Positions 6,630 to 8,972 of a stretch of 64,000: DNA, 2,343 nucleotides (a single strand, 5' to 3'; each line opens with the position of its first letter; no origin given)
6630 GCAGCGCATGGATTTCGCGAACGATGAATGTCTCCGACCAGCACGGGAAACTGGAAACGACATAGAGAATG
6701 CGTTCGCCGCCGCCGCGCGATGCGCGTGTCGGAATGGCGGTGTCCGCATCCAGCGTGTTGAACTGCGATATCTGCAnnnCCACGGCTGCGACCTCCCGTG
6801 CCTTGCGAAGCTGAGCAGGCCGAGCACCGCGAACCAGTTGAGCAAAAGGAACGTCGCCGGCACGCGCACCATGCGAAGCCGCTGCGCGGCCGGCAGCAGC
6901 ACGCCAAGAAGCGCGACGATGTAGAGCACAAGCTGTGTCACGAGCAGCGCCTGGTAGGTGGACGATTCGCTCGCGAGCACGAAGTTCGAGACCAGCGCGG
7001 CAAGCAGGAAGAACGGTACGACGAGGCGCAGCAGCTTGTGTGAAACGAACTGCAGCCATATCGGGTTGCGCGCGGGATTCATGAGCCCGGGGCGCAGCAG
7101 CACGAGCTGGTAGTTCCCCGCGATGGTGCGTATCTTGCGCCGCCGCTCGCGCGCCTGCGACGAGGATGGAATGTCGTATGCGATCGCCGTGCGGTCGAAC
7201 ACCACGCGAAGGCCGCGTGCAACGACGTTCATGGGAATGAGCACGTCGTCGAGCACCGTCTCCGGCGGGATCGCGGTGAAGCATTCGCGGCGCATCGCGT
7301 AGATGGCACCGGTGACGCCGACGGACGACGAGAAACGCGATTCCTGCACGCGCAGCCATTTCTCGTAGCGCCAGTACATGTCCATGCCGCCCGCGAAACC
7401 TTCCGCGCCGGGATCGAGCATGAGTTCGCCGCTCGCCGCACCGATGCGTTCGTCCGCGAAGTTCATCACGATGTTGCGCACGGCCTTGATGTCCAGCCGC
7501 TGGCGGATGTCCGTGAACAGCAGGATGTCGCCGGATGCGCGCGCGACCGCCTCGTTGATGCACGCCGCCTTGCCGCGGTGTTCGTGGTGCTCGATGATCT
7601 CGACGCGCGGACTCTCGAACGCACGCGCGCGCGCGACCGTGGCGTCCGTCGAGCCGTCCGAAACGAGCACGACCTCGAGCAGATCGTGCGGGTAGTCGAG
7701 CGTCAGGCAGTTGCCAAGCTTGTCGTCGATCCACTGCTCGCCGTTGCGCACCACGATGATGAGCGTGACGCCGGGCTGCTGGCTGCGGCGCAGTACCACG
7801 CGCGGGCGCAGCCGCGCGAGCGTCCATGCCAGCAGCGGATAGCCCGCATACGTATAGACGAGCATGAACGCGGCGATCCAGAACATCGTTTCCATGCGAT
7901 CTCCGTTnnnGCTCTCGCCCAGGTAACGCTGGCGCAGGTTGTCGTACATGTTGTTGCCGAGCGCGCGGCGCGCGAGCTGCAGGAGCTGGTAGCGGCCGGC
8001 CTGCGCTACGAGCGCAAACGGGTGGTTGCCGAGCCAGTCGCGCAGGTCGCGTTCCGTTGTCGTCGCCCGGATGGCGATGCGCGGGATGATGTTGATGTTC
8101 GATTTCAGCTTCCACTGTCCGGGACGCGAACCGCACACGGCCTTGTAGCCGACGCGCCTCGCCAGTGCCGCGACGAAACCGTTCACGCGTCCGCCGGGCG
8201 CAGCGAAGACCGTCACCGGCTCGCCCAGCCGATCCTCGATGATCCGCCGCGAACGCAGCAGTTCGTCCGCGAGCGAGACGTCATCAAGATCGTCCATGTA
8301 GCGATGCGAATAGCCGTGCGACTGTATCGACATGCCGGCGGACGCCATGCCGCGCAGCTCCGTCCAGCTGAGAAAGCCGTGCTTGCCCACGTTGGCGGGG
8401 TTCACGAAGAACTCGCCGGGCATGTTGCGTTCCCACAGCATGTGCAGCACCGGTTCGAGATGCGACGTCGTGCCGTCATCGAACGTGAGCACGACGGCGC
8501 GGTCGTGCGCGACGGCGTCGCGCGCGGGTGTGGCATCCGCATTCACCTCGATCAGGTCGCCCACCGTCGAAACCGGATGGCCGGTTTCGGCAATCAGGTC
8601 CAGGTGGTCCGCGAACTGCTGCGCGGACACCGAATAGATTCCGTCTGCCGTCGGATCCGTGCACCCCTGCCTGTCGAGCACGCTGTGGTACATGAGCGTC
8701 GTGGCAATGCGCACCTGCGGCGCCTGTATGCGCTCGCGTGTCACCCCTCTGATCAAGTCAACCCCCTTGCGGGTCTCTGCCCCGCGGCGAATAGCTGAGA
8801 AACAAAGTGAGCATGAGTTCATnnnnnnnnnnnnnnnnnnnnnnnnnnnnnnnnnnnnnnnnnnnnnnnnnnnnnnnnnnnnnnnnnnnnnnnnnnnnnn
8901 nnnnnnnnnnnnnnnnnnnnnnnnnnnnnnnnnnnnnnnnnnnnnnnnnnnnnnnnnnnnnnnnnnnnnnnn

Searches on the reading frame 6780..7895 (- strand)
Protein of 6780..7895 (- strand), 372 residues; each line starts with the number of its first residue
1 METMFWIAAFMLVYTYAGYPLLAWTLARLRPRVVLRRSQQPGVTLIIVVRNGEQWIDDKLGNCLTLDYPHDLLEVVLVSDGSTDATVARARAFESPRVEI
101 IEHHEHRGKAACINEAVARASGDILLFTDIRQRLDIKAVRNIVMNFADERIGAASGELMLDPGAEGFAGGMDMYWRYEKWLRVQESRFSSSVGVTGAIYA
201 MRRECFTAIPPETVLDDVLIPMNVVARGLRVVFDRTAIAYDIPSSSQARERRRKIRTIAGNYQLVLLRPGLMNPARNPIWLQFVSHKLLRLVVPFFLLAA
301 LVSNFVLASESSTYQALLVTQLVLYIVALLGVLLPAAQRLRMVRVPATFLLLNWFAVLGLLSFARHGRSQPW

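Call 71: search_protein_families(library=pfam, proteins=[window:6780-7895:-], max_evalue=0.00001)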
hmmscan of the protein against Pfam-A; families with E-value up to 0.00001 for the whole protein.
window:6780-7895:- (372 aa): 3 families
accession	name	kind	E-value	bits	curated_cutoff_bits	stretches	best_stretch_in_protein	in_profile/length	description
PF00535.33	Glycos_transf_2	-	2.4e-16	60.5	23.3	1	45-204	2-162/168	Glycosyl transferase family 2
PF13641.12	Glyco_tranf_2_3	-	8.6e-09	36.2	27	1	41-256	1-226/230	Glycosyltransferase like family 2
PF13632.12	Glyco_trans_2_3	-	7.6e-06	26.3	27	1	138-324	15-183/198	Glycosyl transferase family group 2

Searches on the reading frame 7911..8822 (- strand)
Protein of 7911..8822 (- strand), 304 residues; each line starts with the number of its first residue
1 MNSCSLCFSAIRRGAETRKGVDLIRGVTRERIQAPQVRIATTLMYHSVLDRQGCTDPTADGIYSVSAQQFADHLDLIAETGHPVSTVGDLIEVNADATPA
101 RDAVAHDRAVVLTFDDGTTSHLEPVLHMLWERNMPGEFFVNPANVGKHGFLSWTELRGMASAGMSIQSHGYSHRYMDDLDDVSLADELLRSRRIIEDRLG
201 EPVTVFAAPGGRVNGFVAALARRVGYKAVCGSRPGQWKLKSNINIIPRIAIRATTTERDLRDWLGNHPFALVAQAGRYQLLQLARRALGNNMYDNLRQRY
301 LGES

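Call 71: search_protein_families(library=pfam, proteins=[window:7911-8822:-], max_evalue=0.00001)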
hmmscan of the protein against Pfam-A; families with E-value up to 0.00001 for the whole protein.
window:7911-8822:- (304 aa): 1 family
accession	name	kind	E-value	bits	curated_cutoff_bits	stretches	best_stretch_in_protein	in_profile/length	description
PF01522.26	Polysacc_deac_1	-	8.3e-27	94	23.1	1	106-229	5-124/124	Polysaccharide deacetylase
